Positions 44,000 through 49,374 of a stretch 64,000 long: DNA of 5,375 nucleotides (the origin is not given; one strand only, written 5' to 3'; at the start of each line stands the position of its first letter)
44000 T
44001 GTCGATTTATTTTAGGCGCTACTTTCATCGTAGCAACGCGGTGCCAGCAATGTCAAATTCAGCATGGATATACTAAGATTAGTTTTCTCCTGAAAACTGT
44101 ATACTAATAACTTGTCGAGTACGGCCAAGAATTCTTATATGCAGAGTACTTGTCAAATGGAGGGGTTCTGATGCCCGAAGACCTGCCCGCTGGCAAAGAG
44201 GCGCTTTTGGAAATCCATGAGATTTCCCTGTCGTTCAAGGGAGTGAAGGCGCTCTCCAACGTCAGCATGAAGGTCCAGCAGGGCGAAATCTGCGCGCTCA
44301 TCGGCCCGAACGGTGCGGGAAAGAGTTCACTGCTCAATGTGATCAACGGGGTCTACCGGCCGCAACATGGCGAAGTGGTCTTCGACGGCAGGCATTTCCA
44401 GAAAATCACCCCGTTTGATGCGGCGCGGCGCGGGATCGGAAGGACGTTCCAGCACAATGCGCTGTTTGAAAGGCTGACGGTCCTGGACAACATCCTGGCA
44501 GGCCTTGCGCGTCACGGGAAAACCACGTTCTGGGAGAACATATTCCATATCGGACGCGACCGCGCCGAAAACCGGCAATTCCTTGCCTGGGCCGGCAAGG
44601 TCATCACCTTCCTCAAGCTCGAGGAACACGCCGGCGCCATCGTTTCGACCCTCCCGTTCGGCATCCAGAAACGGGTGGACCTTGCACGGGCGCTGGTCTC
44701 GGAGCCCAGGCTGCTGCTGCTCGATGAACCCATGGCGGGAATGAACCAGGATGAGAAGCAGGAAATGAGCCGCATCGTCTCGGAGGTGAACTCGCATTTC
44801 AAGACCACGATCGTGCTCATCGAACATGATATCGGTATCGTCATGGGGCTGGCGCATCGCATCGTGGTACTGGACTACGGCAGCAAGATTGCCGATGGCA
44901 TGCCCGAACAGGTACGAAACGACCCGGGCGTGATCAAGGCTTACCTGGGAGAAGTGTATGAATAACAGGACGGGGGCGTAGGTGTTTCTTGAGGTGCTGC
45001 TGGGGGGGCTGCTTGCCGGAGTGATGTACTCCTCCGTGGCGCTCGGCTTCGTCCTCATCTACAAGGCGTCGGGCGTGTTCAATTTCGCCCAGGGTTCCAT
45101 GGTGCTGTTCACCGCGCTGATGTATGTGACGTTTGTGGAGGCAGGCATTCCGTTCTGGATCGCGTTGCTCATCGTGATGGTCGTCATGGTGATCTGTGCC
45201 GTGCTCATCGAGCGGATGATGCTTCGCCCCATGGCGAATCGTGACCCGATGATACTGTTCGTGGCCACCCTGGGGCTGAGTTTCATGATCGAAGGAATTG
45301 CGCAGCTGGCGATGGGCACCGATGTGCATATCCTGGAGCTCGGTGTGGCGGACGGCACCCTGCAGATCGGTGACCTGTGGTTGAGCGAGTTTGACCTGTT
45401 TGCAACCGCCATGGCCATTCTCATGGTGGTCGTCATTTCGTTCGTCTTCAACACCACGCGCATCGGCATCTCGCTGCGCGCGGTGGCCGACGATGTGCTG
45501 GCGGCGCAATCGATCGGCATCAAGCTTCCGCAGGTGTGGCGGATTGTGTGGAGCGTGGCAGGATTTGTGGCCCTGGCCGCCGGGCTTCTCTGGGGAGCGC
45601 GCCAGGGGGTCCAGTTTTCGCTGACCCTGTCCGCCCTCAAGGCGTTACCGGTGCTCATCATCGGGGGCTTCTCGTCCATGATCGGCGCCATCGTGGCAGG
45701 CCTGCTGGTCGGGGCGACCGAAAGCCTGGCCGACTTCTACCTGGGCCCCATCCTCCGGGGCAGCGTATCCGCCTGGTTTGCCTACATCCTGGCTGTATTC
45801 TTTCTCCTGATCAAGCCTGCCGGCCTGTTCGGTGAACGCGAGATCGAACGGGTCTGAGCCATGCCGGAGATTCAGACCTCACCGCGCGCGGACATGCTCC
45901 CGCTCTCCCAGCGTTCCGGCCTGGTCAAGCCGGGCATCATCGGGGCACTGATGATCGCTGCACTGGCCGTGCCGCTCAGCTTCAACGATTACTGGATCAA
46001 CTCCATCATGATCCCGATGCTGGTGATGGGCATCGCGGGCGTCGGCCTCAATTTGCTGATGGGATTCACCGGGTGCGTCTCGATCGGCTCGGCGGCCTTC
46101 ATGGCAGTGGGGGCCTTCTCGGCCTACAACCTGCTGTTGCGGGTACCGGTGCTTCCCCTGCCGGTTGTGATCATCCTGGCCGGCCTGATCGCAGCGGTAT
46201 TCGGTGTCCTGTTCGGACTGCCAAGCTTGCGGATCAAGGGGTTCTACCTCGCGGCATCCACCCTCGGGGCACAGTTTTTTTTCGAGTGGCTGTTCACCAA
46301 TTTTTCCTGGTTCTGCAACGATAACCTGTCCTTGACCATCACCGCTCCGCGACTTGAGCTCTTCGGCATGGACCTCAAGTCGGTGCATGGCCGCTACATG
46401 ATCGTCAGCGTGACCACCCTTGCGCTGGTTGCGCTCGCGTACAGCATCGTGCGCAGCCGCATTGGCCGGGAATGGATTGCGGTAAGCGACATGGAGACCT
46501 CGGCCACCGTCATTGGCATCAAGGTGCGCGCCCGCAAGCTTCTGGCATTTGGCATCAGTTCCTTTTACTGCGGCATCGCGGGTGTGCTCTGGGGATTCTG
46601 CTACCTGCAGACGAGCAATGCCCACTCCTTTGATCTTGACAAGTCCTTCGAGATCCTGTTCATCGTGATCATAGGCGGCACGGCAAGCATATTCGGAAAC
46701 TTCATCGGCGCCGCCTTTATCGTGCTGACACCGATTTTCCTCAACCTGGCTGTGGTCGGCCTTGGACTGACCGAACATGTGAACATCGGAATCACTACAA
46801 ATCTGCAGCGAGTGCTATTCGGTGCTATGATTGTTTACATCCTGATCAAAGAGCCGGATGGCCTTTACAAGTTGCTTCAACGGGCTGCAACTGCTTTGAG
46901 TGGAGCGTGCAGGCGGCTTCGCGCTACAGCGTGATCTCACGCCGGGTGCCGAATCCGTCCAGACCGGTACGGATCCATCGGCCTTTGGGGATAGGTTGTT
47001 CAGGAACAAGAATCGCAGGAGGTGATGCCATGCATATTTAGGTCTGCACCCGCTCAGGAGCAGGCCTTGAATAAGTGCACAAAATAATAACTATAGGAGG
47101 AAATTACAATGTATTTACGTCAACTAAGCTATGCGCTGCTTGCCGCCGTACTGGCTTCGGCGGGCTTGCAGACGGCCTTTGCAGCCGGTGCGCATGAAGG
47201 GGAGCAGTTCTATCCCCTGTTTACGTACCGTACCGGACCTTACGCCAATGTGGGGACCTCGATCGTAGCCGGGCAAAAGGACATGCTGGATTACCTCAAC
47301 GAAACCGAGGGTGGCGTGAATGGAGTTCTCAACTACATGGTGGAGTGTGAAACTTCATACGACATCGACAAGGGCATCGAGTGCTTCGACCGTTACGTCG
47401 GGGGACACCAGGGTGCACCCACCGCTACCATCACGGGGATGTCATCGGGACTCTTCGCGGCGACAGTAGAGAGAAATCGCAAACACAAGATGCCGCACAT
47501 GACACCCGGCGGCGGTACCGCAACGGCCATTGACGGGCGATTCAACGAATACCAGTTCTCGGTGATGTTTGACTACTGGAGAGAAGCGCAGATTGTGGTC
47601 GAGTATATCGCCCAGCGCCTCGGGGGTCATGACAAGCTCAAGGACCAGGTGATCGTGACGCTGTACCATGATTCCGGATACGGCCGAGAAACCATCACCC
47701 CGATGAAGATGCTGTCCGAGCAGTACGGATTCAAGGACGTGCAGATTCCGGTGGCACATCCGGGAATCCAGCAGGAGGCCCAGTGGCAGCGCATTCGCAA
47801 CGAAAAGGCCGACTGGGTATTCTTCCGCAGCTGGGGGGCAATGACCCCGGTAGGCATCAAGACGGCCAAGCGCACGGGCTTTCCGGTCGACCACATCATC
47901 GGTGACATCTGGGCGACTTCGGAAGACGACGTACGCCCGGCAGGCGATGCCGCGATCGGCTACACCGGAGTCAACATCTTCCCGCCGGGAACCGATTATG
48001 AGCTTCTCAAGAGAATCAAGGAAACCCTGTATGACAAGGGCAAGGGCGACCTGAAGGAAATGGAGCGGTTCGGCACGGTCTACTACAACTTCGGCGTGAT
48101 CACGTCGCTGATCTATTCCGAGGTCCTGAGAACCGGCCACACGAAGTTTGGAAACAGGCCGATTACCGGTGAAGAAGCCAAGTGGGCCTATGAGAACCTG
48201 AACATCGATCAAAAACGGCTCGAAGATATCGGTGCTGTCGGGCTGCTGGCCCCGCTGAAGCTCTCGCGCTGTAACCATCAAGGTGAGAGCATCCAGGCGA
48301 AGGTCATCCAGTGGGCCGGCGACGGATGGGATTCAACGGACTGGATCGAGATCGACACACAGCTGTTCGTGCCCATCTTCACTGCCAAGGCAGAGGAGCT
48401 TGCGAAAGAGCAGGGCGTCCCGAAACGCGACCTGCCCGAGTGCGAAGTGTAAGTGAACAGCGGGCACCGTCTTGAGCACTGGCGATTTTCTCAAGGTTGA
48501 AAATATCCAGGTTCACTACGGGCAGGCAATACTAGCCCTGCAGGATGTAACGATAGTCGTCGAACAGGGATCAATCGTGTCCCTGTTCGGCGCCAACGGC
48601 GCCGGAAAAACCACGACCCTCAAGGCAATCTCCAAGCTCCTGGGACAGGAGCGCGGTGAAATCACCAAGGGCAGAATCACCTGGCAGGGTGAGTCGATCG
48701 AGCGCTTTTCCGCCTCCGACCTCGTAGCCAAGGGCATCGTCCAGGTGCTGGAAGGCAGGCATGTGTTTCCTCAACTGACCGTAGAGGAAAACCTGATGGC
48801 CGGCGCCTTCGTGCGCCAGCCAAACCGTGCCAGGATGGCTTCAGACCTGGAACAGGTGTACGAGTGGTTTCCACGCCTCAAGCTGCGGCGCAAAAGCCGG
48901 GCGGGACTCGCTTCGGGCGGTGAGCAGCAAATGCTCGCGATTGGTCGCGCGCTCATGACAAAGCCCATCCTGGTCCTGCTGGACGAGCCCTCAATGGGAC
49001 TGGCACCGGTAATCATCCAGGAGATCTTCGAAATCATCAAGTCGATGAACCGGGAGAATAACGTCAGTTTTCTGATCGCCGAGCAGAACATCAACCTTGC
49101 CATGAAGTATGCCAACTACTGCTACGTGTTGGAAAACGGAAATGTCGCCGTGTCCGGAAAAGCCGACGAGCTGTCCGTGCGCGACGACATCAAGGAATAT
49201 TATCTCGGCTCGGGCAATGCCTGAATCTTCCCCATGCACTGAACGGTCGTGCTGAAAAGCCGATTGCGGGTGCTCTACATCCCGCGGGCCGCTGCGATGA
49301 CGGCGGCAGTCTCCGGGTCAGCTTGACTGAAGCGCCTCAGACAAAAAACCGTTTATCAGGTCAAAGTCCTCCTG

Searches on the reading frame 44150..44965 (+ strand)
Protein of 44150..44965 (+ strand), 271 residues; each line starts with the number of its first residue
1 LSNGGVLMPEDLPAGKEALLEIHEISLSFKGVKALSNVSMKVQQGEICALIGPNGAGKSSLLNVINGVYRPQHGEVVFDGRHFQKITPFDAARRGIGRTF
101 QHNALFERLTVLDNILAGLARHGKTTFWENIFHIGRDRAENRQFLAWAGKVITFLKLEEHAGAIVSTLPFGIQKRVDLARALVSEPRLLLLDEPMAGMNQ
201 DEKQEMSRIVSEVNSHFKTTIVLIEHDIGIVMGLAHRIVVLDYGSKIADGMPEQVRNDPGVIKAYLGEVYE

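Call 88: search_protein_families(library=pfam, proteins=[window:44150-44965:+], max_evalue=0.00001)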
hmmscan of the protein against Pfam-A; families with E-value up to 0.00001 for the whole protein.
window:44150-44965:+ (271 aa): 2 families
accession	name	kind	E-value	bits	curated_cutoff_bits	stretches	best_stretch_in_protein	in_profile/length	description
PF00005.33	ABC_tran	-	1.5e-32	113.5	25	1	35-196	1-137/137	ABC transporter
PF12399.14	BCA_ABC_TP_C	-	1.9e-09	37.3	25.5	1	246-269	2-25/27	Branched-chain amino acid ATP-binding cassette transporter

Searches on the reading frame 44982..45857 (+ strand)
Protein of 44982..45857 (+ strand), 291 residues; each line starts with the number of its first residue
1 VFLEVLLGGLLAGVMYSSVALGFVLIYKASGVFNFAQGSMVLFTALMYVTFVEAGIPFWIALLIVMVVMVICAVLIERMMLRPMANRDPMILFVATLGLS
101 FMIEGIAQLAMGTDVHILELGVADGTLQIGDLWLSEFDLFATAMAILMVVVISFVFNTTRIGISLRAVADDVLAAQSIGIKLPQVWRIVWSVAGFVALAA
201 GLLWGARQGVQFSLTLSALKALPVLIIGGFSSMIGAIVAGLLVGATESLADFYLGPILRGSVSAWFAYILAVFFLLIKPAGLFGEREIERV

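Call 88: search_protein_families(library=pfam, proteins=[window:44982-45857:+], max_evalue=0.00001)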
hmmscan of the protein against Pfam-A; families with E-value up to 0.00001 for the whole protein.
window:44982-45857:+ (291 aa): 1 family
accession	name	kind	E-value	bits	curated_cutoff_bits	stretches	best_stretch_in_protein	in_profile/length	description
PF02653.21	BPD_transp_2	-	7.3e-24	84.8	26.8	1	6-275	2-265/269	Branched-chain amino acid transport system / permease component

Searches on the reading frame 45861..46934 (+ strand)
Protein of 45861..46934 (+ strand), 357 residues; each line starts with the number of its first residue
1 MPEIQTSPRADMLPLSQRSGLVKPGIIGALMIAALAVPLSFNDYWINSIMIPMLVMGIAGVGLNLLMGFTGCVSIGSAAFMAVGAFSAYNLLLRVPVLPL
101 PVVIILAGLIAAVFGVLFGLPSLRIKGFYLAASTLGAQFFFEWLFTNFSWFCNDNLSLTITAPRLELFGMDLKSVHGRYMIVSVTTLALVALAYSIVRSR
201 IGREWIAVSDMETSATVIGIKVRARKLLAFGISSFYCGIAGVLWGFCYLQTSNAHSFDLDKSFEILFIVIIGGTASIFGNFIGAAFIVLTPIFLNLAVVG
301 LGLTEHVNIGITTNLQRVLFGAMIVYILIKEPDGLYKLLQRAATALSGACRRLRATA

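Call 88: search_protein_families(library=pfam, proteins=[window:45861-46934:+], max_evalue=0.00001)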
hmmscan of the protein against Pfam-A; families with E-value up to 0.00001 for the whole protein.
window:45861-46934:+ (357 aa): 1 family
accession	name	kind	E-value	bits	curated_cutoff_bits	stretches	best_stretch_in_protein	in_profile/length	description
PF02653.21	BPD_transp_2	-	6.3e-31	107.9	26.8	1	49-328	5-269/269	Branched-chain amino acid transport system / permease component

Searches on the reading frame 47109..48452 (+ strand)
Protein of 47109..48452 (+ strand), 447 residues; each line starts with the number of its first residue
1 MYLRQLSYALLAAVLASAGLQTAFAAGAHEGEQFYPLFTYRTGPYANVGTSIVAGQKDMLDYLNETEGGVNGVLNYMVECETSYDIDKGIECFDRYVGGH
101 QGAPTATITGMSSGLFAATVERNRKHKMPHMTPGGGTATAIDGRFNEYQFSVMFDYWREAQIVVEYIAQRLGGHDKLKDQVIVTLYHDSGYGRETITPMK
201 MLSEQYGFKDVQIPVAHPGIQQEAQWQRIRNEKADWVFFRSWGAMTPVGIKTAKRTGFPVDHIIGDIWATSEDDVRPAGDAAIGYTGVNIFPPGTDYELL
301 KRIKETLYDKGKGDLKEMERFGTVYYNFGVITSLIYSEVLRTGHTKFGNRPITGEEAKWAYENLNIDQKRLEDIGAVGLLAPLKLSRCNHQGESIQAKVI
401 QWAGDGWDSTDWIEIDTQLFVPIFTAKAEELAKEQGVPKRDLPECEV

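Call 88: search_protein_families(library=pfam, proteins=[window:47109-48452:+], max_evalue=0.00001)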
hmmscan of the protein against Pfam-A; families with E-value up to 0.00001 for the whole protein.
window:47109-48452:+ (447 aa): 1 family
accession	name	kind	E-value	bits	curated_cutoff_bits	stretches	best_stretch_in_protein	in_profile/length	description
PF13458.12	Peripla_BP_6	-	4.2e-33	115.9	31.7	1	37-314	6-272/343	Periplasmic binding protein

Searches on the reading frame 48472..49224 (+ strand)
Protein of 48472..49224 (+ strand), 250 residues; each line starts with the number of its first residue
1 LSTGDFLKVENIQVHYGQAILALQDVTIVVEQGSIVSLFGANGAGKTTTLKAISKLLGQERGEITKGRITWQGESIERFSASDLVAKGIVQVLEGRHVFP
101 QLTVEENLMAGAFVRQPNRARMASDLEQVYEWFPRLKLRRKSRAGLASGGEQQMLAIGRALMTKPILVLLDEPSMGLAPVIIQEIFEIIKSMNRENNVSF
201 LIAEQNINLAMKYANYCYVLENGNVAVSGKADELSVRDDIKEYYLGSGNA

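Call 88: search_protein_families(library=pfam, proteins=[window:48472-49224:+], max_evalue=0.00001)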
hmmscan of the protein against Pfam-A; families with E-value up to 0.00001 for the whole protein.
window:48472-49224:+ (250 aa): 2 families
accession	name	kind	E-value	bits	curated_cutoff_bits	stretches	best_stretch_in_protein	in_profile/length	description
PF00005.33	ABC_tran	-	8.8e-27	94.8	25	1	23-174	1-136/137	ABC transporter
PF13304.12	AAA_21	-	5.3e-10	40.3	27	0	145-201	236-294/304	AAA domain, putative AbiEii toxin, Type IV TA system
